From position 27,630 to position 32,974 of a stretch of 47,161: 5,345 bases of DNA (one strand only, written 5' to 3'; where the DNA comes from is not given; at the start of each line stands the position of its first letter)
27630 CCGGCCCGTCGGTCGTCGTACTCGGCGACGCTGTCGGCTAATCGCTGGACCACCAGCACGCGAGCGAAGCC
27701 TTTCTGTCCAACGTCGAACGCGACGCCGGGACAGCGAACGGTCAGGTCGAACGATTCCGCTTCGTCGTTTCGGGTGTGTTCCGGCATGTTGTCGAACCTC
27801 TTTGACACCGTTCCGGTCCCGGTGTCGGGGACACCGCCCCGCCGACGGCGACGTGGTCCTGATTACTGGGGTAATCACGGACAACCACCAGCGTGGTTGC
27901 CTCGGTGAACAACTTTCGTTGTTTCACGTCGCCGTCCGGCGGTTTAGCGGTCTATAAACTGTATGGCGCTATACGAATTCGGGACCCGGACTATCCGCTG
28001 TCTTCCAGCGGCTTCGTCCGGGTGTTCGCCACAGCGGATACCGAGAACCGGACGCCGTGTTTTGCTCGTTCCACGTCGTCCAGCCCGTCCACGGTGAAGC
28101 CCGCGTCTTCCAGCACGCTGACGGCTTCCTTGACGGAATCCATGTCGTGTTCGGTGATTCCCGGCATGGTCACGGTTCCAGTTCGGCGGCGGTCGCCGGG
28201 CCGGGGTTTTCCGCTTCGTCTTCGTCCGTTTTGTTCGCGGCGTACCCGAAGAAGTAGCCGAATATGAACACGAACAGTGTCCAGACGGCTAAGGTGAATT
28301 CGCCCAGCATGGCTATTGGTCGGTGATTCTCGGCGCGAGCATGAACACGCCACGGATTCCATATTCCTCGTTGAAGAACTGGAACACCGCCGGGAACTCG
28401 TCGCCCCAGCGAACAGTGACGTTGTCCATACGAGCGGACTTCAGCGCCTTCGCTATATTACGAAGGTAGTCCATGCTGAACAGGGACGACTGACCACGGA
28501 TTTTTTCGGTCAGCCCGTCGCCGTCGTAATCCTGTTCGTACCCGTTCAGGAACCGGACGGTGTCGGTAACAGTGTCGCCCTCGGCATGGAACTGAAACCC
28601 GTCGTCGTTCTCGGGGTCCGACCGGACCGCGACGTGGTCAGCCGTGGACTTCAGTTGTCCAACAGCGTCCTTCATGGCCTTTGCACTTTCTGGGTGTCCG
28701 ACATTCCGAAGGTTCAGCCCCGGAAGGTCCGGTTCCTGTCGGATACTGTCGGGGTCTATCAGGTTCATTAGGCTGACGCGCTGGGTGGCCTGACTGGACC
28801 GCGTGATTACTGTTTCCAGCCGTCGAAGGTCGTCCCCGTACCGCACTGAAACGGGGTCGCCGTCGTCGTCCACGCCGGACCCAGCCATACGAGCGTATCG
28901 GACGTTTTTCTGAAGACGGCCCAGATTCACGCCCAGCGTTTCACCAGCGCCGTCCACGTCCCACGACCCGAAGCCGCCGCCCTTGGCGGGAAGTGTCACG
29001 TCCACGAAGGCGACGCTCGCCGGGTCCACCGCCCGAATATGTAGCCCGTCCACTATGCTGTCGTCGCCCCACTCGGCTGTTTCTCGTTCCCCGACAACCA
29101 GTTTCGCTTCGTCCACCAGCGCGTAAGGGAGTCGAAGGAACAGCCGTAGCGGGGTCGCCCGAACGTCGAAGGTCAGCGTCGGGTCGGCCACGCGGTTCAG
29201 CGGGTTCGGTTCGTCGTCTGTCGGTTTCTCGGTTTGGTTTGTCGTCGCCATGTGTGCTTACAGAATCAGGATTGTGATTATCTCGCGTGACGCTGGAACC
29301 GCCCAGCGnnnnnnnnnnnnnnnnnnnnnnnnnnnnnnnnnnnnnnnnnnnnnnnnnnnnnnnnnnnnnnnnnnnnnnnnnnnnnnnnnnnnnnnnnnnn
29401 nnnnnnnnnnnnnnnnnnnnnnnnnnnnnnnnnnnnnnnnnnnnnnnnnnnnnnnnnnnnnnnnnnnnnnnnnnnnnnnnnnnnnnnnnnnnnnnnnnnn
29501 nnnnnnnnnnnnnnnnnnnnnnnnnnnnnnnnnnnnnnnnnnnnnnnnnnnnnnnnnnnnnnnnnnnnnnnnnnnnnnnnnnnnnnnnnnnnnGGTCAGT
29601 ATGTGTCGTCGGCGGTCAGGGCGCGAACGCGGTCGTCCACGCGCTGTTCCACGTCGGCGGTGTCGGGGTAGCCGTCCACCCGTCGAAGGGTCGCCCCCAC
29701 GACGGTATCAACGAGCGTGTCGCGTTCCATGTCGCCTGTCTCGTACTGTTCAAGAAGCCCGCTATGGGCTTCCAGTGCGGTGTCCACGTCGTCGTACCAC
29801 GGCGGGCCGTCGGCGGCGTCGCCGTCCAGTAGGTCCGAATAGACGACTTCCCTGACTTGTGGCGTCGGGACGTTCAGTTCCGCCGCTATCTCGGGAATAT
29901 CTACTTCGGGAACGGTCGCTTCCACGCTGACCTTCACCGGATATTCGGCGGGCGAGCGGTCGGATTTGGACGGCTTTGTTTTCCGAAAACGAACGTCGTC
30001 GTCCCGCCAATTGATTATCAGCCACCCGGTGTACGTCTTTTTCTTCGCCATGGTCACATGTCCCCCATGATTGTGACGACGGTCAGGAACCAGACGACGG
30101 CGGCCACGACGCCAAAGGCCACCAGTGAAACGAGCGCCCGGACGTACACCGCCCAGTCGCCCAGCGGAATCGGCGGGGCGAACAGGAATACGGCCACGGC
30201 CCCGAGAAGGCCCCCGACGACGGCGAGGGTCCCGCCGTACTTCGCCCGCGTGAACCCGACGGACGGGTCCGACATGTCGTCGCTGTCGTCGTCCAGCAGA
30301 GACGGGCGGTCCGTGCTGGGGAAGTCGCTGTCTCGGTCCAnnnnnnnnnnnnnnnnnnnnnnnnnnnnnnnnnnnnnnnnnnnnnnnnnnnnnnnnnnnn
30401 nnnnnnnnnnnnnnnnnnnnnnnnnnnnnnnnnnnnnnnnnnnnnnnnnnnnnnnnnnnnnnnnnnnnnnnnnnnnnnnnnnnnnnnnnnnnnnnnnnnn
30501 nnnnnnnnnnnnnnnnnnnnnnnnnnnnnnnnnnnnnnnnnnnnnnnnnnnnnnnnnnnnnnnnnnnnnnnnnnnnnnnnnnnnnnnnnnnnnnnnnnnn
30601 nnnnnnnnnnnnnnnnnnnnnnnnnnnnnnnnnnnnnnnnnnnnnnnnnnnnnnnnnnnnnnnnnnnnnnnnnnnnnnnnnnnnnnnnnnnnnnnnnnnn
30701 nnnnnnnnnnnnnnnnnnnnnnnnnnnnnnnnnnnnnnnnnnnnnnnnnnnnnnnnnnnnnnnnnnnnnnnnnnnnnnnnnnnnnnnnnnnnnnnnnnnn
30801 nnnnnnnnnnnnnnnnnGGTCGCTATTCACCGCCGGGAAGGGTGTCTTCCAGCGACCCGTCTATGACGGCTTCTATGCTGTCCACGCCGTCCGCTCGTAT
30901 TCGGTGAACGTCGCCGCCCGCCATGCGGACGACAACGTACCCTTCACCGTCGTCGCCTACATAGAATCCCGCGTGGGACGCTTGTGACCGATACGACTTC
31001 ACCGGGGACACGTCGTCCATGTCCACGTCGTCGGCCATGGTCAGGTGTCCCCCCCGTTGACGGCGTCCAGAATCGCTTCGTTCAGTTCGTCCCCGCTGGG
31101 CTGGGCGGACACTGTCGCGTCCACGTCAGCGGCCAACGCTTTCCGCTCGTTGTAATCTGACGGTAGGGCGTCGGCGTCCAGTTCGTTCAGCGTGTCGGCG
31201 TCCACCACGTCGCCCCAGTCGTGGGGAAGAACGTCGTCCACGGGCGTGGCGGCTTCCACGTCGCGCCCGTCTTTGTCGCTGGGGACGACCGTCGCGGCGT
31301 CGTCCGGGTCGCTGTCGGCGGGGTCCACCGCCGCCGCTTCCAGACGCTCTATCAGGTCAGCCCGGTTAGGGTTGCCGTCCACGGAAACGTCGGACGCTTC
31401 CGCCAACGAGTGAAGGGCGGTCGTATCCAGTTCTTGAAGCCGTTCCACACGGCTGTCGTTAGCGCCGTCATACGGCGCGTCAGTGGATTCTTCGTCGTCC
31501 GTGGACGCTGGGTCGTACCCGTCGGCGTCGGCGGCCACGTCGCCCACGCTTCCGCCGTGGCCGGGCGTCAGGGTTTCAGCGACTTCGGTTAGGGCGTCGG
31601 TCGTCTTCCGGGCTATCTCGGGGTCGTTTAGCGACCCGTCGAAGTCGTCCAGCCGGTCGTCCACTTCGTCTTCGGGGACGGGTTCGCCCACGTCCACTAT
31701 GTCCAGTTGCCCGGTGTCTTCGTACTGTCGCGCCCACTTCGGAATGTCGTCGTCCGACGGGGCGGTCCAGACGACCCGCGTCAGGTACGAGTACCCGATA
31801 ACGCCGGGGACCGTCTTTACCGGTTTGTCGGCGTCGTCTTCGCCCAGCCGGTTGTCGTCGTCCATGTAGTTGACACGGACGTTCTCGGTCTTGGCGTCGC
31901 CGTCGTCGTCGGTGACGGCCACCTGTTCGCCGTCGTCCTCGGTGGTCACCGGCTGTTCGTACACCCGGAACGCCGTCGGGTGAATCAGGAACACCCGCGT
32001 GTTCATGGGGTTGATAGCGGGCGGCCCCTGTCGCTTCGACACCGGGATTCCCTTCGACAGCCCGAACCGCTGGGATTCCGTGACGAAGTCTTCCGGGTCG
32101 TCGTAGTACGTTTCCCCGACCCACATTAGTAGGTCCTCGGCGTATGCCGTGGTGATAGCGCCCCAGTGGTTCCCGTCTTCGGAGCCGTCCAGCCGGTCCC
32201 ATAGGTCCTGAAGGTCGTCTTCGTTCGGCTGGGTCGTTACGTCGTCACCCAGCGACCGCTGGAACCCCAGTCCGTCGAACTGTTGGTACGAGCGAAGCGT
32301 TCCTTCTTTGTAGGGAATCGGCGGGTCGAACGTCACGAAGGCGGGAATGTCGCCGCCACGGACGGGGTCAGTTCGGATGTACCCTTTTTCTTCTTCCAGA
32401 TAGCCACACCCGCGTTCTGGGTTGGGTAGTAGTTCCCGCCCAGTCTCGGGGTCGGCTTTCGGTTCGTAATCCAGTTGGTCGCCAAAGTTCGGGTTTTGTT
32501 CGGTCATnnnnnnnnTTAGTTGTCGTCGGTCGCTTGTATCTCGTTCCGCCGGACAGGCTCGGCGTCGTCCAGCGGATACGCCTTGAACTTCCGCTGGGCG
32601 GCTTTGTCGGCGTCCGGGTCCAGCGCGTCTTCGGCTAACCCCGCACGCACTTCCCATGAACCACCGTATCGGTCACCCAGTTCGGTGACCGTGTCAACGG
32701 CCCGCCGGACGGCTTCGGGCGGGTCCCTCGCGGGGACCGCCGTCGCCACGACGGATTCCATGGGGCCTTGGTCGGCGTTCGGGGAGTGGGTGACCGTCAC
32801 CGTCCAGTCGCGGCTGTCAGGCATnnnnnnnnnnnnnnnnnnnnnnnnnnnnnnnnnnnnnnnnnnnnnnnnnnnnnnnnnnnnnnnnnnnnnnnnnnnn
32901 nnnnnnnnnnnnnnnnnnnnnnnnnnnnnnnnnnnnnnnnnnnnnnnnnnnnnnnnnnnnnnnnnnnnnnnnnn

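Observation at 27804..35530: Second conserved leader family: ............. box plus an ACACC...GGTGT hairpin before early genes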

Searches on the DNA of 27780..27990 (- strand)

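Call 51: search_dna_similar(query=window:27780-27990:-, collection=phages, mode=distant, max_evalue=10, max_rows=20)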
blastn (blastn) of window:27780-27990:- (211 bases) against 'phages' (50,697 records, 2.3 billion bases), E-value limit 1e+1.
Records with a match: 54; places in all: 54; records where one place covers at least 80% of the query: 0.
Best place of each record, by identity: >=99% 3; 95-99% 2; 90-95% 18; 80-90% 31.
By first word of the organism name: Mycobacterium 16; Gordonia 15; Vibrio 7; Streptomyces 5; Bacteriophage 2; Arthrobacter 2; Haloarcula 2; Rhodococcus 2; Microbacterium 1; Bradyrhizobium 1; and 1 more.
By host as written in the record: Mycobacterium smegmatis mc2 155 12; Gordonia terrae 3612 8; Gordonia rubripertincta NRRL B-16540 7; Streptomyces griseus ATCC 10137 5; Vibrio parahaemolyticus 4; - 3; Haloarcula hispanica ATCC 33960 2; Rhodococcus erythropolis RIA 643 2; and 11 more.
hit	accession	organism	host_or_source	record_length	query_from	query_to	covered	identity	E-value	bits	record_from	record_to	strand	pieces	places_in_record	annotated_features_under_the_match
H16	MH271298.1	Microbacterium phage Floof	Microbacterium foliorum NRRL B-24224 SEA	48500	140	183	21%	80.0%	2e+0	38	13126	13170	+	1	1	16: minor tail protein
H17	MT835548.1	Bacteriophage sp.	human fecal samples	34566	61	102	20%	80.0%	8e+0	36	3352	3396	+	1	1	record has no annotation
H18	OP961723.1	Mycobacterium phage BIB10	Mycobacterium smegmatis mc2 155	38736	138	173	17%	83.3%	7e-1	39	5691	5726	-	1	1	none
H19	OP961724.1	Mycobacterium phage BIB9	Mycobacterium smegmatis mc2 155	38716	138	173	17%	83.3%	7e-1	39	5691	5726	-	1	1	none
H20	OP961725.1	Mycobacterium phage BIB8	Viruses; dsDNA viruses, no RNA stage; ...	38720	138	173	17%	83.3%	7e-1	39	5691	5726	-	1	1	none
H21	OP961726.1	Mycobacterium phage BIB7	Mycobacterium smegmatis mc2 155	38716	138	173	17%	83.3%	7e-1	39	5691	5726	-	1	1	none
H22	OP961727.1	Mycobacterium phage BIB6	Mycobacterium smegmatis mc2 155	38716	138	173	17%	83.3%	7e-1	39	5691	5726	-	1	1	none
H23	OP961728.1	Mycobacterium phage BIB4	Mycobacterium smegmatis mc2 155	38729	138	173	17%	83.3%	7e-1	39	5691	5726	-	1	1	none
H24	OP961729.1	Mycobacterium phage BIB3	Mycobacterium smegmatis mc2 155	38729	138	173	17%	83.3%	7e-1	39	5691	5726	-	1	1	none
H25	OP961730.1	Mycobacterium phage BIB2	Mycobacterium smegmatis mc2 155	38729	138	173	17%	83.3%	7e-1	39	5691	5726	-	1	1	none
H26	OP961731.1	Mycobacterium phage BIB1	Mycobacterium smegmatis mc2 155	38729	138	173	17%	83.3%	7e-1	39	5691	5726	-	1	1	none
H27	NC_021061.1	Mycobacterium phage Butters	Mycobacterium smegmatis mc2 155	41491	138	173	17%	83.3%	7e-1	39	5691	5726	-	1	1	none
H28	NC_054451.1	Mycobacterium phage Kevin1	Mycobacterium smegmatis mc2 155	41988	138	173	17%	83.3%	7e-1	39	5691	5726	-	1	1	none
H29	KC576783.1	Mycobacterium phage Butters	Mycobacterium smegmatis mc2 155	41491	138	173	17%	83.3%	7e-1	39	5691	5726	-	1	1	none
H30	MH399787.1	Mycobacterium phage Rubeelu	soil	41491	138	173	17%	83.3%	7e-1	39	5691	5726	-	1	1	none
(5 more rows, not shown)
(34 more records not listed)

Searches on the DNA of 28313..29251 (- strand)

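Call 83: search_rna_families(sources=[L054, L059, L004, L060, L056], threshold=evalue, max_evalue=1)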
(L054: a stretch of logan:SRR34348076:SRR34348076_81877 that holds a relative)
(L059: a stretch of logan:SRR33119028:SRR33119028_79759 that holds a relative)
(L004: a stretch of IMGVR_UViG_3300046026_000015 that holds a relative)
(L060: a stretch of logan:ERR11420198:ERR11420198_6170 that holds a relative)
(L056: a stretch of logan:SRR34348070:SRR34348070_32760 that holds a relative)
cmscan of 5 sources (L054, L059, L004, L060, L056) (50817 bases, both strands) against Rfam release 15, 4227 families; matches with E-value up to 1: 0.
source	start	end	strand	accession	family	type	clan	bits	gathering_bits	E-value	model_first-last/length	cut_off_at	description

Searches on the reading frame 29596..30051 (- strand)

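Call 13: search_protein_families(library=pfam, proteins=[window:29596-30051:-], max_evalue=0.01)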
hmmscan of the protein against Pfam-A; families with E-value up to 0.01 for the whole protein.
window:29596-30051:- (151 aa): 0 families

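Call 14: search_protein_families(library=phrogs, proteins=[window:29596-30051:-], max_evalue=0.01)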
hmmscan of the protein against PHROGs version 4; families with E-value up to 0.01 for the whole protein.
window:29596-30051:- (151 aa): 1 family
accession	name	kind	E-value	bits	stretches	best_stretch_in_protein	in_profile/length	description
phrog_21750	-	unknown function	4.3e-24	86.2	1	4-147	3-137/143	-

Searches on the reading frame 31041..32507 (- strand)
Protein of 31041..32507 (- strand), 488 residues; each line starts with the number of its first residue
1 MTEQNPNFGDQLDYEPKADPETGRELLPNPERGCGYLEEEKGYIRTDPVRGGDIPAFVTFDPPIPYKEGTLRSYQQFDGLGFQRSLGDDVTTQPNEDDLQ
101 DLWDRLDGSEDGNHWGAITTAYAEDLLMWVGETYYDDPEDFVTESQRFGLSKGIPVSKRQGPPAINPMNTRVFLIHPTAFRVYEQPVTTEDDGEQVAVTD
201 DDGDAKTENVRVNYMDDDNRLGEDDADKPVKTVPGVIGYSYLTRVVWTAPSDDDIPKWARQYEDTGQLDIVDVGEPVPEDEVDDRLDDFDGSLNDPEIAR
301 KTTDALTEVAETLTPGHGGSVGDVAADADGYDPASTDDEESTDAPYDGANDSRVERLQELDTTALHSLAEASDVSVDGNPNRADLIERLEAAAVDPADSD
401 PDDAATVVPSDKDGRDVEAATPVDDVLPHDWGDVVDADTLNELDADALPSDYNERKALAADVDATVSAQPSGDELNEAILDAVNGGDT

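Call 13: search_protein_families(library=pfam, proteins=[window:31041-32507:-], max_evalue=0.01)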
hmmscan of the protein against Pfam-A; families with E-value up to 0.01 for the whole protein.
window:31041-32507:- (488 aa): 0 families

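Call 14: search_protein_families(library=phrogs, proteins=[window:31041-32507:-], max_evalue=0.01)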
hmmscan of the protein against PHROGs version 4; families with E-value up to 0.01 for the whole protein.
window:31041-32507:- (488 aa): 0 families

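Call 85: search_dna_similar(query=window:31041-32507:-, collection=phages, mode=protein, max_rows=25, max_evalue=0.001)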
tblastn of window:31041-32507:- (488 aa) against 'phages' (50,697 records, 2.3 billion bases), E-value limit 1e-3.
Records with a match: 4; places in all: 4; records where one place covers at least 80% of the query: 0.
Best place of each record, by identity: <60% 4.
By first word of the organism name: Halorubrum 2; Haloarcula 2.
By host as written in the record: Halorubrum sp. 2; Haloarcula hispanica 2.
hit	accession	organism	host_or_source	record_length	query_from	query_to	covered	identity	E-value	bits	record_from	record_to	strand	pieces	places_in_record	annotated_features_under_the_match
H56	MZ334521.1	Halorubrum tailed virus 25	Halorubrum sp.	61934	25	268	50%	41.4%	5e-46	177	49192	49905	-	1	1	hypothetical protein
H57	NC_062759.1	Halorubrum tailed virus 25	Halorubrum sp.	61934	25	268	50%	41.4%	5e-46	177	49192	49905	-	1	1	hypothetical protein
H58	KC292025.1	Haloarcula hispanica tailed virus 1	Haloarcula hispanica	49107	25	268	50%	32.9%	2e-32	137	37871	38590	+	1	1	52: hypothetical protein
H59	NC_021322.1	Haloarcula hispanica tailed virus 1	Haloarcula hispanica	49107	25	268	50%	32.9%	2e-32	137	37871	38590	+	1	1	52: hypothetical protein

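Call 86: get_annotated_region(hit=H57, flank=9000)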
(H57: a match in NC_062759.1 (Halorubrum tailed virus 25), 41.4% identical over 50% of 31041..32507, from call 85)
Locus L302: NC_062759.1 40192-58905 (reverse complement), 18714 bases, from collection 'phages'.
description: Halorubrum virus HRTV-25, complete genome.
organism: Halorubrum tailed virus 25 (NCBI taxid 2878006)
taxonomy: Viruses; Duplodnaviria; Heunggongvirae; Uroviricota; Caudoviricetes; Thumleimavirales; Hafunaviridae; Laminvirus; Laminvirus HRTV25
host: Halorubrum sp.; source: solar saltern; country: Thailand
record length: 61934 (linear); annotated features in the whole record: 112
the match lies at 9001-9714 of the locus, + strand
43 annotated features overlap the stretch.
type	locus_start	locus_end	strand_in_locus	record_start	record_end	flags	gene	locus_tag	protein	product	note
CDS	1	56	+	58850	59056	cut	-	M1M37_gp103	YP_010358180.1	hypothetical protein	-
CDS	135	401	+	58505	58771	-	-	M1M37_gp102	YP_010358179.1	hypothetical protein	-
CDS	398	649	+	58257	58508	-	-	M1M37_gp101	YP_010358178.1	hypothetical protein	-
CDS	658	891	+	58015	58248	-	-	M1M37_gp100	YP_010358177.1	hypothetical protein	-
CDS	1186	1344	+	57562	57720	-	-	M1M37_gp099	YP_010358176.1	hypothetical protein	-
CDS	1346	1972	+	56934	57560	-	-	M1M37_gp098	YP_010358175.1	SprT-like domain-containing protein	-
CDS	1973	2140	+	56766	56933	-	-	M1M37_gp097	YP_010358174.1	hypothetical protein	-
CDS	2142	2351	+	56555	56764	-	-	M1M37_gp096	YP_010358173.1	hypothetical protein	-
CDS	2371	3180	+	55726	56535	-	-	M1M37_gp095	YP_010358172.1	hypothetical protein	-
CDS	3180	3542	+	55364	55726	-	-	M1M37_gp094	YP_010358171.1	hypothetical protein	-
CDS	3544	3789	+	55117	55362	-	-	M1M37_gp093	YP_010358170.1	hypothetical protein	-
CDS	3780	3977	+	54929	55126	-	-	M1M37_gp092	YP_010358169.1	hypothetical protein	-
CDS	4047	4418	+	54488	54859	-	-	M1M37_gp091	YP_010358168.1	hypothetical protein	-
CDS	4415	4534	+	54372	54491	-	-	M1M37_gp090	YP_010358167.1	hypothetical protein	-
CDS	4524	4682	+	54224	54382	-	-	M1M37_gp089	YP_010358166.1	hypothetical protein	-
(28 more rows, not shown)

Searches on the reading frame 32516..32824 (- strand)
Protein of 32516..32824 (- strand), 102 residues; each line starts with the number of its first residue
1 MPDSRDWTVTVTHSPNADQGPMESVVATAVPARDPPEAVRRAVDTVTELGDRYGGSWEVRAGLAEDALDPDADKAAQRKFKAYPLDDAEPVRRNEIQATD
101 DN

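Call 68: search_protein_families(library=pfam, proteins=[window:32516-32824:-], max_evalue=0.05)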
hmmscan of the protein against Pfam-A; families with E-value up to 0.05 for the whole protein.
window:32516-32824:- (102 aa): 1 family
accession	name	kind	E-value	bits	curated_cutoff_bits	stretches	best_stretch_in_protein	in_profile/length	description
PF19998.4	fvmX1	-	0.016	14.8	27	1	20-85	49-114/269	FtsH ternary system domain X1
